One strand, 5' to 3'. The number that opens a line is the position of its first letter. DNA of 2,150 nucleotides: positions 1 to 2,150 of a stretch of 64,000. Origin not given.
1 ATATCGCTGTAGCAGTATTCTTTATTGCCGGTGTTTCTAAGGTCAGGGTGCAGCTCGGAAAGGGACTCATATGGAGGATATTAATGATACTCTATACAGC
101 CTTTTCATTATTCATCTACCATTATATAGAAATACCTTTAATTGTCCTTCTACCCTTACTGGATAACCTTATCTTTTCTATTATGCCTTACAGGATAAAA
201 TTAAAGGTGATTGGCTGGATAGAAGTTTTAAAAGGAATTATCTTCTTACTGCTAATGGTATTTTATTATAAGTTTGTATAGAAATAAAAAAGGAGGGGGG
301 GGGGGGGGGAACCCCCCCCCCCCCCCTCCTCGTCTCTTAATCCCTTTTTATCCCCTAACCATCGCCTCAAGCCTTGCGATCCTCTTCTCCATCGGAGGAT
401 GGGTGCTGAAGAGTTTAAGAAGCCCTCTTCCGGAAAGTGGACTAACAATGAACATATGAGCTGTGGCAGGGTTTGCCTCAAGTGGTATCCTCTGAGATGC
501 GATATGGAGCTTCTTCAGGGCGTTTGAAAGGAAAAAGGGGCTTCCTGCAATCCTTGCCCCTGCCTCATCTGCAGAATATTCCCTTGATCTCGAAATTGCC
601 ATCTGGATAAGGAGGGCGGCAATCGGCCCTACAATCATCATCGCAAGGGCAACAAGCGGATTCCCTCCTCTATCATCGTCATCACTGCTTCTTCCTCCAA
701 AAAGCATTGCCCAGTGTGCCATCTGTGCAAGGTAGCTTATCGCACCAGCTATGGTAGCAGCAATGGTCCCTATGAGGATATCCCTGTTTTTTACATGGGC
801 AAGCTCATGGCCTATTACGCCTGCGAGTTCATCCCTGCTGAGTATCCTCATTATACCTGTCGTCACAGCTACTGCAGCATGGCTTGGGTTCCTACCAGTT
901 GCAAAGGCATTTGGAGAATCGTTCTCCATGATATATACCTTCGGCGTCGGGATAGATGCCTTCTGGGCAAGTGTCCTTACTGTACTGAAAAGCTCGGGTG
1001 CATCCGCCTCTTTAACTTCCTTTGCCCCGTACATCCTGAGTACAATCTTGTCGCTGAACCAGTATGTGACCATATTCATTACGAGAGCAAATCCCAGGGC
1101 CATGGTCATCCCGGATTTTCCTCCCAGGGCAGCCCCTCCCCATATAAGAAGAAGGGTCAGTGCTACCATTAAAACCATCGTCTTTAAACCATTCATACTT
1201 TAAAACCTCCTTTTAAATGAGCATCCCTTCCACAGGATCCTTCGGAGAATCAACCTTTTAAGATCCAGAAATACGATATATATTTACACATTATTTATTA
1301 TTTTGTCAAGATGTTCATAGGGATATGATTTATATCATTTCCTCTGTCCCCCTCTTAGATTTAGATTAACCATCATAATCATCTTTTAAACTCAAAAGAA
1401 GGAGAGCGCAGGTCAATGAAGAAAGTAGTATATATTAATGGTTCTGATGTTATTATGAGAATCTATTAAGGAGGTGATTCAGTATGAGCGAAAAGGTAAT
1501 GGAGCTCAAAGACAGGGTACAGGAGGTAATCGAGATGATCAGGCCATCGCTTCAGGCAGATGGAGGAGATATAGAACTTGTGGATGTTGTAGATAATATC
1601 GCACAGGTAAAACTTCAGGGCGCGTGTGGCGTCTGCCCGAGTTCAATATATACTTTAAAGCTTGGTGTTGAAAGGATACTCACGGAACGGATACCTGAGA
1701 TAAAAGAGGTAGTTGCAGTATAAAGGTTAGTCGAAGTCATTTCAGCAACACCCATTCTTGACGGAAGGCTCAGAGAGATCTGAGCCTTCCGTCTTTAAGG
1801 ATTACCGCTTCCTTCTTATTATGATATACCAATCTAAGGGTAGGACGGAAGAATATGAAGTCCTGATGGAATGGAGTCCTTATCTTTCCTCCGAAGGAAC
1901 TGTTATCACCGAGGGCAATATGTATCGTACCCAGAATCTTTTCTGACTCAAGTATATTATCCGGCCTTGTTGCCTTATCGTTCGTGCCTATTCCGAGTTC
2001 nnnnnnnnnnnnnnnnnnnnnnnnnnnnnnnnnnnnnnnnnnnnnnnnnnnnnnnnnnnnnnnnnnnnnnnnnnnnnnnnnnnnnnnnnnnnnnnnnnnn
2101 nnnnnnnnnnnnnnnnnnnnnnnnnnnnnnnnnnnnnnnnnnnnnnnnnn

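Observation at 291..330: G15-AA-C15 homopolymer hairpin between convergent genes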

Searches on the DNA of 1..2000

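Call 44: search_rna_families(source=window, start=1, end=2000, threshold=evalue, max_evalue=1)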
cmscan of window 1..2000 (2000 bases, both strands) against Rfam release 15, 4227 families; matches with E-value up to 1: 46.
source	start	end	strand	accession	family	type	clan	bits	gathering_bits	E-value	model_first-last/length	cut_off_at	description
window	288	334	+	RF04279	mir-H20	Gene; miRNA;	CL00141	38.4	99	5e-05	1-82/82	no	mir-H20 microRNA precursor family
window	287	333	-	RF04279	mir-H20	Gene; miRNA;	CL00141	35.4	99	0.00028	1-82/82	no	mir-H20 microRNA precursor family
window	290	330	-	RF03493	mir-1281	Gene; miRNA;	-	34.5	70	0.002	1-54/54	no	mir-1281 microRNA precursor family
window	271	364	-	RF03792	MIR6462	Gene; miRNA;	-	34.2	96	0.00096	1-119/119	no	MIR6462 microRNA precursor family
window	286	334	-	RF03778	mir-483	Gene; miRNA;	-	33.1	60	0.0011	1-75/75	no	mir-483 microRNA precursor family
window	286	335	-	RF00802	mir-207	Gene; miRNA;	-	32.5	88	0.0011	1-78/78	no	mir-207 microRNA precursor family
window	276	351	+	RF00908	MIR529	Gene; miRNA;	-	31.4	75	8.9e-05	1-131/131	no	MIR529 microRNA precursor family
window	293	333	+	RF03778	mir-483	Gene; miRNA;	-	31.1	60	0.0034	1-75/75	no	mir-483 microRNA precursor family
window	290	331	+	RF03964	mir-H1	Gene; miRNA;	-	30.6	97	0.017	1-85/85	no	mir-H1 microRNA precursor family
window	290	331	-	RF03964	mir-H1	Gene; miRNA;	-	30.2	97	0.02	1-85/85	no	mir-H1 microRNA precursor family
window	274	344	+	RF04220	HCV_SL588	Cis-reg;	-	30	79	0.0018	1-81/81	no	SL588 non-coding RNA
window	293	399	-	RF00166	PrrB_RsmZ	Gene; sRNA;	CL00106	29.7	44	0.00016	1-133/133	no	PrrB/RsmZ RNA family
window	276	343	-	RF03486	mir-3940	Gene; miRNA;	-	29.7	84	0.006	1-92/92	no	mir-3940 microRNA precursor family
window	288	330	-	RF00772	mir-328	Gene; miRNA;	-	29.4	70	0.019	1-75/75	no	mir-328 microRNA precursor family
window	293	327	+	RF00879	mir-615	Gene; miRNA;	-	29.3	90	0.031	1-85/85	no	mir-615 microRNA precursor family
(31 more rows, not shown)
